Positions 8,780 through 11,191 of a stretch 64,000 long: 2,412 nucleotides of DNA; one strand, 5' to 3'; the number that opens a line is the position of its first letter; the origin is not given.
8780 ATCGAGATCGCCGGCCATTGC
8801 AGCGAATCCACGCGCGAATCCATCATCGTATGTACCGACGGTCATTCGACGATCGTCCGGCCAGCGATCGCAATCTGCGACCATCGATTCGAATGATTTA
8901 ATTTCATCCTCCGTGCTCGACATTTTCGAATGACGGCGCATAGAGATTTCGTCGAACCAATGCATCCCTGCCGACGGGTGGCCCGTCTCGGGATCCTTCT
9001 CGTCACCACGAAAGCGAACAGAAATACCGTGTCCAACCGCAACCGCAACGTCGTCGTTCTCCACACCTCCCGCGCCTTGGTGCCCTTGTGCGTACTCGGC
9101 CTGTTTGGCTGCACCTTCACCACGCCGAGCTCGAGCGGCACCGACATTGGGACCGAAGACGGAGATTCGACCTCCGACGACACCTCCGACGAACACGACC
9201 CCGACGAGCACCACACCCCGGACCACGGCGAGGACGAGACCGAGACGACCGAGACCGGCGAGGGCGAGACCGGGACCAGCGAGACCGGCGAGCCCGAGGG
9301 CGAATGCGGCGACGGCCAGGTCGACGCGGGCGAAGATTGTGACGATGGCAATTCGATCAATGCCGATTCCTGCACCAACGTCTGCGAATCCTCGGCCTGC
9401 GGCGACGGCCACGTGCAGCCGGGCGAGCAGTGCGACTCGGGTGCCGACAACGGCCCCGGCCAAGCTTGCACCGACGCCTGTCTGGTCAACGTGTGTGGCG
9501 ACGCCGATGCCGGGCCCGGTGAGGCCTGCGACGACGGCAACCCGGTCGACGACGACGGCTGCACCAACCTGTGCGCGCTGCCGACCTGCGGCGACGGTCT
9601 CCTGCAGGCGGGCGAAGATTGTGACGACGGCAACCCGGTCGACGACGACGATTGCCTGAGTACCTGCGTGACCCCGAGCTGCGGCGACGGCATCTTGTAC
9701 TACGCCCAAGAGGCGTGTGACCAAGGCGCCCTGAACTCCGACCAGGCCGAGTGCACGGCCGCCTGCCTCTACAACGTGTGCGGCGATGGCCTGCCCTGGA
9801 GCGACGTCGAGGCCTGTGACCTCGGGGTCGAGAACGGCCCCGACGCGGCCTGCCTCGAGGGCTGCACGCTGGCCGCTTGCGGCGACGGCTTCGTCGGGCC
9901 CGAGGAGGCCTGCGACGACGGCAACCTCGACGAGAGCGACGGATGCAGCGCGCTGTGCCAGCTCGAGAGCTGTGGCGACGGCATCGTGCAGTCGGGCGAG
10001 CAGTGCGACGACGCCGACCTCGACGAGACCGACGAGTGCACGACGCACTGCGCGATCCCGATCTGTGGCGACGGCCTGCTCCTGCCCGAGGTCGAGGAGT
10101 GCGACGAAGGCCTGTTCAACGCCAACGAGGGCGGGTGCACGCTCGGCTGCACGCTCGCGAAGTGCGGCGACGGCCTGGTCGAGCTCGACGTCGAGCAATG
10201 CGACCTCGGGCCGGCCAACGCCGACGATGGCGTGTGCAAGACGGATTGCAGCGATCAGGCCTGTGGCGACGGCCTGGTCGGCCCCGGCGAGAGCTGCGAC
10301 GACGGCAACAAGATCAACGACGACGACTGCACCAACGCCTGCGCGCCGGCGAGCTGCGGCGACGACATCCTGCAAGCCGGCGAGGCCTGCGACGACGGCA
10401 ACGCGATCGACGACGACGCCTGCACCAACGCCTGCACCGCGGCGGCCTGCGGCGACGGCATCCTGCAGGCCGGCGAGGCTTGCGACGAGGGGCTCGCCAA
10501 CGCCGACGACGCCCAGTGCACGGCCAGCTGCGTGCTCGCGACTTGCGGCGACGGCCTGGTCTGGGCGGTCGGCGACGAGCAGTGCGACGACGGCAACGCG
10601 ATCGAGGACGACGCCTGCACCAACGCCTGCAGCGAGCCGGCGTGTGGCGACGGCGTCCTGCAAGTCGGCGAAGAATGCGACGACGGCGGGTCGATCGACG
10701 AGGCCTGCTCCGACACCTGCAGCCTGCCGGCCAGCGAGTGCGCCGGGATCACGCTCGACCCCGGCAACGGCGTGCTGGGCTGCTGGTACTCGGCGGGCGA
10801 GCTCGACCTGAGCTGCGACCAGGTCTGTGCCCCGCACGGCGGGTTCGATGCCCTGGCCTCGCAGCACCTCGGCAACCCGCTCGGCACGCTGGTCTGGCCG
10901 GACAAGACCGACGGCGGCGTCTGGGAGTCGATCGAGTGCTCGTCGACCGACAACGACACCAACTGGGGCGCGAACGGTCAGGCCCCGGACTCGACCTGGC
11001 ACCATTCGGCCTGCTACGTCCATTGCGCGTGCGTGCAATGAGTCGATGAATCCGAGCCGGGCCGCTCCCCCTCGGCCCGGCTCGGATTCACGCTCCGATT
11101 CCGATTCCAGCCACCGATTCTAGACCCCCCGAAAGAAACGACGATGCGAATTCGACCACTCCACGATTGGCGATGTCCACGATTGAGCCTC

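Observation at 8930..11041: Three large DUF4215/TIGR02232-type Cys-rich-repeat lipoproteins in one 64 kb window, each with an acidic linker and a different C-terminal domain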

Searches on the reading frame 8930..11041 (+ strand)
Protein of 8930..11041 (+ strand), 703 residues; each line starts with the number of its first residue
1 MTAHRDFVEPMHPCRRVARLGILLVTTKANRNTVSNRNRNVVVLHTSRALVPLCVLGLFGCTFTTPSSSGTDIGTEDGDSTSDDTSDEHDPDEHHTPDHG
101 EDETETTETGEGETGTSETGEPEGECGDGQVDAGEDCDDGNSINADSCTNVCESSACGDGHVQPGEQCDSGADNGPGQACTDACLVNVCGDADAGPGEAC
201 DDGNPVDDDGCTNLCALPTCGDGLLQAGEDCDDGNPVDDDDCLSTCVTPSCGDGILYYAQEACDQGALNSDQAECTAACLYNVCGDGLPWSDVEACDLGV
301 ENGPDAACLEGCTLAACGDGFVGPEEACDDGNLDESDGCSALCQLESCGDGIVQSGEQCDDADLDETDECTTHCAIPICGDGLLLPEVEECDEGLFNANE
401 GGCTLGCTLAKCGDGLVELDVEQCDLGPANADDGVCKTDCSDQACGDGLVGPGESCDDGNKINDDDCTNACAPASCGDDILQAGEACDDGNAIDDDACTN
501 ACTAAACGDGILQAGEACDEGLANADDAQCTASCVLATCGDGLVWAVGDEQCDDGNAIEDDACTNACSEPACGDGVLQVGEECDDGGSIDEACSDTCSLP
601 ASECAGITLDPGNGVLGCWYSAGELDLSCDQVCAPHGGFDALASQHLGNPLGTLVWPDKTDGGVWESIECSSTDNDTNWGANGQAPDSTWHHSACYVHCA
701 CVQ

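Call 4: search_protein_families(library=pfam, proteins=[window:8930-11041:+], max_evalue=0.01)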
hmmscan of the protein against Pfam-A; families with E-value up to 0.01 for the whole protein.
window:8930-11041:+ (703 aa): 1 family
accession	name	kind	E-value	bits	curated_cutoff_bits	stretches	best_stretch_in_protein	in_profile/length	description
PF13948.11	DUF4215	-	2.2e-52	175.6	27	8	312-344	17-47/47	Domain of unknown function (DUF4215)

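Call 5: search_protein_families(library=ncbifam, proteins=[window:8930-11041:+], max_evalue=0.01)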
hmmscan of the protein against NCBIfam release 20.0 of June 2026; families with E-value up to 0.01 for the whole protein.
window:8930-11041:+ (703 aa): 1 family
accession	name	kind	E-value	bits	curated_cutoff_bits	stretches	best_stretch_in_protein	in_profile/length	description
TIGR02232.1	myxo_disulf_rpt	repeat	5.6e-64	211.7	20.8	10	316-346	3-33/38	cysteine-rich acidic repeat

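Call 79: search_protein_families(library=padloc, proteins=[window:8930-11041:+], max_evalue=0.01)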
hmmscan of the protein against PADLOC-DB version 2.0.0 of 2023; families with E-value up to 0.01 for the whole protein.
window:8930-11041:+ (703 aa): 0 families

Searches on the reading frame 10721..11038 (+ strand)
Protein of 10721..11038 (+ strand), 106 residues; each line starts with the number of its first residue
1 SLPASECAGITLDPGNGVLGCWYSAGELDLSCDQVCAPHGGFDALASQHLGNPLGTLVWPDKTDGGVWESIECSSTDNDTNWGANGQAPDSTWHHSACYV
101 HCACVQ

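Call 8: search_protein_families(library=pfam, proteins=[window:10721-11038:+], max_evalue=10)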
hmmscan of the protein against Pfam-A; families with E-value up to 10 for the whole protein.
seq(106 aa): 0 families

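Call 9: find_homologous_proteins(query=window:10721-11038:+)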
Query seq(106 aa) (106 aa): 3 proteins with E <= 0.001 among 3 candidates.
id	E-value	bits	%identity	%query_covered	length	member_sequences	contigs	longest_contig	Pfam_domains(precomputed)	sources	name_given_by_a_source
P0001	1.1e-29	121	68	73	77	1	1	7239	-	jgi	jgi:hypothetical protein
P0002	1.1e-25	108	63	71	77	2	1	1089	-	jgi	jgi:hypothetical protein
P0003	1.5e-13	69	57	58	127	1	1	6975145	-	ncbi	ncbi:hypothetical protein ACNOYE_00485 [Nannocystaceae bacterium ST9]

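Call 16: find_encoding_contigs(protein=P0003, flank=10000, max_places=3)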
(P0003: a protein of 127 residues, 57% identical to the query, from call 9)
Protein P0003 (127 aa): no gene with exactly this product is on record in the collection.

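Call 20: search_protein_representatives(alignment_id=A1)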
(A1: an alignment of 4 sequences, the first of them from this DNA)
Query: 4 sequences, 103 profile positions. Proteins with E-value up to 0.001 (for the whole library): 89; up to 1e-10: 75; up to 1e-30: 27. The best 89 are listed.
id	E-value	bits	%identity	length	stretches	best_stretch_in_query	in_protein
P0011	5.6e-68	242.2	-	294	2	17-102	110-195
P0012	8.9e-44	164.4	-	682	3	11-102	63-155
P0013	1.0e-40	154.6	-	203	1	5-102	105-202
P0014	2.6e-40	153.3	-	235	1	5-103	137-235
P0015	2.9e-39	150.0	-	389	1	5-102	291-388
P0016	1.3e-38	147.8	-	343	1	6-103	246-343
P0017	1.4e-38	147.7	-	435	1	8-102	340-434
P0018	1.6e-38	147.6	-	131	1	5-102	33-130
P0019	4.5e-38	146.1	-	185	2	12-101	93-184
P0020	4.7e-38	146.1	-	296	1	6-103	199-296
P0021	1.1e-37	144.8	-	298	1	7-103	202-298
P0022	1.6e-36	141.1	-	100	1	5-102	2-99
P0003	4.7e-36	139.6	-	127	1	1-103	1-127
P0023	8.7e-36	138.8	-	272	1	7-102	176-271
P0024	2.0e-35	137.6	-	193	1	17-103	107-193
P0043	5.3e-27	110.5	-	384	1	15-102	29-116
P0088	9.3e-07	45.5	-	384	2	11-101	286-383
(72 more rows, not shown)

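Call 25: search_protein_families(library=pfam, alignment_id=A3, max_evalue=0.001)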
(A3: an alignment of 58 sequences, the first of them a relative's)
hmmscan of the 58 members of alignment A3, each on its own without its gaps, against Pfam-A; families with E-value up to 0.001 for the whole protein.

A. member 1, P0011 (294 aa): 0 families

B. families by the number of members that match (of 58 scanned): 42 families (the first 25 are shown)
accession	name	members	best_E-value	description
PF13948.11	DUF4215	5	2.8e-35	Domain of unknown function (DUF4215)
PF17963.7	Big_9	3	7.5e-40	Bacterial Ig domain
PF17803.7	Cadherin_4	3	1.8e-33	Bacterial cadherin-like domain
PF11617.13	Cu-binding_MopE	3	1.6e-29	Putative metal-binding motif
PF17892.7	Cadherin_5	3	2.6e-18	Cadherin-like domain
PF12661.13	hEGF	3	2.1e-13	Human growth factor-like EGF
PF00008.33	EGF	2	3.5e-22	EGF-like domain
PF13313.11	DUF4082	2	2.6e-11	Domain of unknown function (DUF4082)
PF16184.11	Cadherin_3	2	1.3e-07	Cadherin-like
PF23657.1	DUF7151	1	1.1e-32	Domain of unknown function (DUF7151)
PF00526.23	Dicty_CTDC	1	1.3e-29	Dictyostelium (slime mold) repeat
PF01419.22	Jacalin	1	3.1e-26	Jacalin-like lectin domain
PF13418.12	Kelch_4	1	1.4e-16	Galactose oxidase, central domain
PF00084.26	Sushi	1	3.2e-15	Sushi repeat (SCR repeat)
PF13365.12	Trypsin_2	1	3.4e-15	Trypsin-like peptidase domain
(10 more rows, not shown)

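Call 36: predict_structure(alignment_id=A4)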
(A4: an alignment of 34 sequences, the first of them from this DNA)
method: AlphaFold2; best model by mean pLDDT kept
length: 106 residues; sequences in the alignment: 34
mean_pLDDT: 96.1   pTM: 0.87
mean pLDDT of the five models: 96.1, 95.9, 95.8, 95.7, 95.2
residues with pLDDT >= 90: 100; 70-90: 1; 50-70: 5; < 50: 0
segments of 3 or more residues with pLDDT < 50: none
pLDDT, mean of each block of 10 residues (from residue 1): 77 97 98 98 98 98 98 98 99 99 97
secondary structure, 60 per line:
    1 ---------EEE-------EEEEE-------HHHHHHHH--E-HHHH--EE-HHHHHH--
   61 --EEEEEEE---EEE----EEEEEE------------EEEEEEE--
elements in order: E10-12 E20-24 H32-39 H44-47 H53-58 E63-69 E73-75 E80-85 E98-104

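Call 40: find_related_loci(query=A5, collection=genome_contigs, flank=10000)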
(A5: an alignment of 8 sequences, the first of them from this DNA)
Query A5 (106 aa) in genome_contigs; peptide patterns used: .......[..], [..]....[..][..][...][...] (x = any residue, [..] = any of these).
70 stretches matched a pattern; 34 encode a relative of the query (tblastn E <= 1e-3); 34 distinct loci.
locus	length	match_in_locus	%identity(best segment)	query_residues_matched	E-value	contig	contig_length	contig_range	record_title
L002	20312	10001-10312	65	3-106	4e-46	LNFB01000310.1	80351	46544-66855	MAG: Deltaproteobacteria bacterium Ga0077550 Ga0077550_1223.1, whole genome shotgun sequence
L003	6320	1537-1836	60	7-106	1e-42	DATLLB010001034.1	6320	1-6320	MAG TPA_asm: Enhygromyxa sp. isolate SMAG_U13737 k141_1105119, whole genome shotgun sequence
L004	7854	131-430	65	7-106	6e-42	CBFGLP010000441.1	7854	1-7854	MAG TPA_asm: uncultured Myxococcales bacterium isolate SRR25737861_metabat2_1 genome assembly, contig: ERZ27251247.23069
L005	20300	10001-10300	67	7-106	5e-42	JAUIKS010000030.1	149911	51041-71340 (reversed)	MAG: Polyangia bacterium isolate Co_bin.371 NODE_1146_length_149911_cov_2.697892, whole genome shotgun sequence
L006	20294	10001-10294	65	7-104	9e-42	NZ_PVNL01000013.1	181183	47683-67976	Enhygromyxa salina strain SWB007 ENSA7_contig000013, whole genome shotgun sequence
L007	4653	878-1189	59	2-105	8e-42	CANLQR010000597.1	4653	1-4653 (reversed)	MAG: Deltaproteobacteria bacterium isolate ZH-15may19-289 genome assembly, contig: ZH-15May19-c60049, whole genome shotg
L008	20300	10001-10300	61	5-104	3e-41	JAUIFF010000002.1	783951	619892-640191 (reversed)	MAG: Polyangia bacterium isolate 8_bin.71 NODE_9_length_783951_cov_8.085327, whole genome shotgun sequence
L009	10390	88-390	60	5-105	2e-41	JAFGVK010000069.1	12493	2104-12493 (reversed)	MAG: Deltaproteobacteria bacterium isolate ZodW_Metabat.156 k87_5842726, whole genome shotgun sequence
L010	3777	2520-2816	63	7-105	5e-41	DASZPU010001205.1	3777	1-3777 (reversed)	MAG TPA_asm: Nannocystaceae bacterium isolate SMAG_U5979 k141_393959, whole genome shotgun sequence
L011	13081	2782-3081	58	5-104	1e-40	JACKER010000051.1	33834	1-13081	MAG: Alphaproteobacteria bacterium isolate HK-STAS-MYXO-39 HK-STAS-MYXO-39_51, whole genome shotgun sequence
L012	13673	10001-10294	64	7-104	2e-40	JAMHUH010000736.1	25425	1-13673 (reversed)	MAG: Nannocystaceae bacterium isolate ST_AS_metabat.41 k201_1161041, whole genome shotgun sequence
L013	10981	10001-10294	62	7-104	2e-40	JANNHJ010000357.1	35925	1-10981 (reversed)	MAG: Myxococcales bacterium isolate SOY_6_C_metabat_27 SOY_6_C_k141_2909843, whole genome shotgun sequence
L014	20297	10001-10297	64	7-105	5e-39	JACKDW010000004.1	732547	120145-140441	MAG: Myxococcales bacterium isolate HK-STAS-MYXO-17 HK-STAS-MYXO-17_4, whole genome shotgun sequence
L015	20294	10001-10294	63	7-104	1e-38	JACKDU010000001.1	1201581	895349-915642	MAG: Myxococcales bacterium isolate HK-STAS-MYXO-15 HK-STAS-MYXO-15_1, whole genome shotgun sequence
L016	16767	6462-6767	55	5-106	3e-38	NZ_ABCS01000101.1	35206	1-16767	Plesiocystis pacifica SIR-1 1103186006209, whole genome shotgun sequence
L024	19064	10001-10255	58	20-104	1e-32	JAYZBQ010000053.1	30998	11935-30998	MAG: Myxococcota bacterium isolate XB_MAG121 DB_MAG121_0053, whole genome shotgun sequence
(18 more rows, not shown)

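Call 43: search_solved_structures(query=A4, max_evalue=10, show_alignments=2)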
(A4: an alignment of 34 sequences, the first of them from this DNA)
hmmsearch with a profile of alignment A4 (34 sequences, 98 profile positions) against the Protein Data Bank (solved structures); distinct sequences matched with E-value up to 10: 1.
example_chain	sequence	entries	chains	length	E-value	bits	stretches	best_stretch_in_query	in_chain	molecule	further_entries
1sla_A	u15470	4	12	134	0.32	15.2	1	44-79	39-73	BOVINE GALECTIN-1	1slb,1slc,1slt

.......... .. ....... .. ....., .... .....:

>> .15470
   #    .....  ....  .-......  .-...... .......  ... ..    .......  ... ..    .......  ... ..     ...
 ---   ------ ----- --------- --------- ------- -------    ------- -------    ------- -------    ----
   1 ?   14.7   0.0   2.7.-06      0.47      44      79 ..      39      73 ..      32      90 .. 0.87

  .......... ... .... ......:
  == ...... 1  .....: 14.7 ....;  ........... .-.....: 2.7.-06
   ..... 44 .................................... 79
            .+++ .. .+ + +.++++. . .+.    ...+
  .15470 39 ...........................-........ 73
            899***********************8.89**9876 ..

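Call 47: fold_search(model_id=the predicted structure, library=pdb)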
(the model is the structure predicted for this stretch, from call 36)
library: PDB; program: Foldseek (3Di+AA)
matches with E <= 10: 38; with E <= 0.001: 0
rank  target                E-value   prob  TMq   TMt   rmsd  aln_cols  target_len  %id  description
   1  6yjr_AAA              1.9e-01  0.94  0.57  0.14   2.8        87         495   17  Crystal structure of unliganded MGAT5 (alpha-1,6-mannosylglycoprotein 6-beta-N-acetylglucosaminyltransferase V) lumi (released 2020-08-05)
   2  6yjr_BBB              3.0e-01  0.89  0.56  0.14   2.9        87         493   17  Crystal structure of unliganded MGAT5 (alpha-1,6-mannosylglycoprotein 6-beta-N-acetylglucosaminyltransferase V) lumi (released 2020-08-05)
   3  5zib                  3.9e-01  0.84  0.56  0.12   3.3        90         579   17  Crystal structure of human GnT-V luminal domain in apo form (released 2018-08-01)
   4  5zic_B                4.4e-01  0.63  0.52  0.14   3.7        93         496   15  Crystal structure of human GnT-V luminal domain in complex with acceptor sugar (released 2018-08-01)
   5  6yjq_AAA              5.0e-01  0.72  0.60  0.16   6.9       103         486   17  Crystal structure of unliganded MGAT5 (alpha-1,6-mannosylglycoprotein 6-beta-N-acetylglucosaminyltransferase V) lumi (released 2020-08-05)
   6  6yjq_BBB              7.8e-01  0.66  0.55  0.14   3.4        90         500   17  Crystal structure of unliganded MGAT5 (alpha-1,6-mannosylglycoprotein 6-beta-N-acetylglucosaminyltransferase V) lumi (released 2020-08-05)
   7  6yjv_BBB              1.1e+00  0.41  0.53  0.14   3.7        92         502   16  Crystal structure of unliganded MGAT5 (alpha-1,6-mannosylglycoprotein 6-beta-N-acetylglucosaminyltransferase V) lumi (released 2020-08-05)
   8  7cbo                  4.4e+00  0.01  0.19  0.07  13.4       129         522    9  Crystal structure of beta-N-acetylhexosaminidase Am0868 from Akkermansia muciniphila in complex with GlcNAc (released 2020-08-12)
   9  4lxf_B                5.0e+00  0.01  0.16  0.05   6.8        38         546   16  Crystal structure of M. tuberculosis TreS (released 2013-08-21)
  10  9sd8_A                5.3e+00  0.04  0.19  0.04   5.7        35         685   11  Crystal structure of C-terminally truncated human PGGHG in complex with glucose. (released 2026-02-11)
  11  1ytt_B                5.3e+00  0.02  0.28  0.27   7.8       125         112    9  YB SUBSTITUTED SUBTILISIN FRAGMENT OF MANNOSE BINDING PROTEIN-A (SUB-MBP-A), MAD STRUCTURE AT 110K (released 1996-06-10)
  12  4hpf_A                5.7e+00  0.02  0.23  0.07  10.3        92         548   13  Structure of the human SLO3 gating ring (released 2012-11-07)
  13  4lxf_A                5.7e+00  0.01  0.15  0.04   6.5        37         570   16  Crystal structure of M. tuberculosis TreS (released 2013-08-21)
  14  8uzh_B                5.7e+00  0.01  0.16  0.04   6.4        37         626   16  SUMO fused Trehalose Synthase (TreS) of Mycobacterium tuberculosis (released 2024-03-27)
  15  8oks_B                6.0e+00  0.02  0.32  0.31  10.1       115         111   13  Crystal structure of Bdellovibrio bacteriovorus Bd2740 C-terminal domain (released 2023-10-25)
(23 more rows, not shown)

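Call 57: search_protein_families(library=pfam, alignment_id=A4, max_evalue=10)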
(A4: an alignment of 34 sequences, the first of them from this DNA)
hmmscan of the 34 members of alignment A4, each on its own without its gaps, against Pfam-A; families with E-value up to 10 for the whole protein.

A. member 1, seq(106 aa): 0 families

B. families by the number of members that match (of 34 scanned): 3 families
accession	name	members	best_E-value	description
PF22311.1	DUF6970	1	0.055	Domain of unknown function (DUF6970)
PF21419.2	RoxA-like_Cyt-c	1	0.08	RoxA-like, cytochrome c-like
PF25681.1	Phage_TTP_17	1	0.11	Phage tail tube protein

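Call 68: search_protein_families(library=ncbifam, proteins=[window:10721-11038:+], max_evalue=1)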
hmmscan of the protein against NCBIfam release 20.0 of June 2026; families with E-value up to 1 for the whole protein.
seq(106 aa): 0 families

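Call 80: search_protein_families(library=pfam, proteins=[L024:6063-8573:+, P0012, P0043, P0088], max_evalue=0.01)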
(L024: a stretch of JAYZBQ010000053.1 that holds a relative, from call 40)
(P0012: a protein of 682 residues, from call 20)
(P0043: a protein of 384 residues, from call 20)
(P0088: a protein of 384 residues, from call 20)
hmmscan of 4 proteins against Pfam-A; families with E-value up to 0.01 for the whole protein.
L024:6063-8573:+ (837 aa): 2 families
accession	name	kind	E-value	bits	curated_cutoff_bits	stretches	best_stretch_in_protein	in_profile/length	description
PF13948.11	DUF4215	-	1.1e-64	214.9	27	11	494-528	15-46/47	Domain of unknown function (DUF4215)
PF12810.13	ALK_LTK_GRD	-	8e-21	75.6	24.5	1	629-834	11-242/243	ALK/LTK, Glycine-rich domain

P0012 (682 aa): 6 families
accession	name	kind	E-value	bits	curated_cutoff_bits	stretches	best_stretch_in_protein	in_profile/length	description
PF19028.6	TSP1_spondin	-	4.8e-07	30.4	41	1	425-475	5-52/52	Spondin-like TSP1 domain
PF07691.17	PA14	-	3.7e-06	27.3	24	1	544-573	49-76/147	PA14 domain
PF10528.15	GLEYA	-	9.3e-06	26.3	26.2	1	545-647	5-87/91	GLEYA domain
PF19030.6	TSP1_ADAMTS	-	7e-05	23.4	23.8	1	427-475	4-55/55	Thrombospondin type 1 domain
PF00090.25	TSP_1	-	0.00018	22.1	21.6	1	425-475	2-49/49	Thrombospondin type 1 domain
PF01091.23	PTN_MK_C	-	0.0057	17.4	25.3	0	420-445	2-27/65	PTN/MK heparin-binding protein family, C-terminal domain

P0043 (384 aa): 1 family
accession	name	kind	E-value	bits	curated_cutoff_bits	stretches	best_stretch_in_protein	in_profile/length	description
PF23416.1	DUF7107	-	0.0039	17.9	24.6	1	233-271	11-47/48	Domain of unknown function (DUF7107)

P0088 (384 aa): 0 families
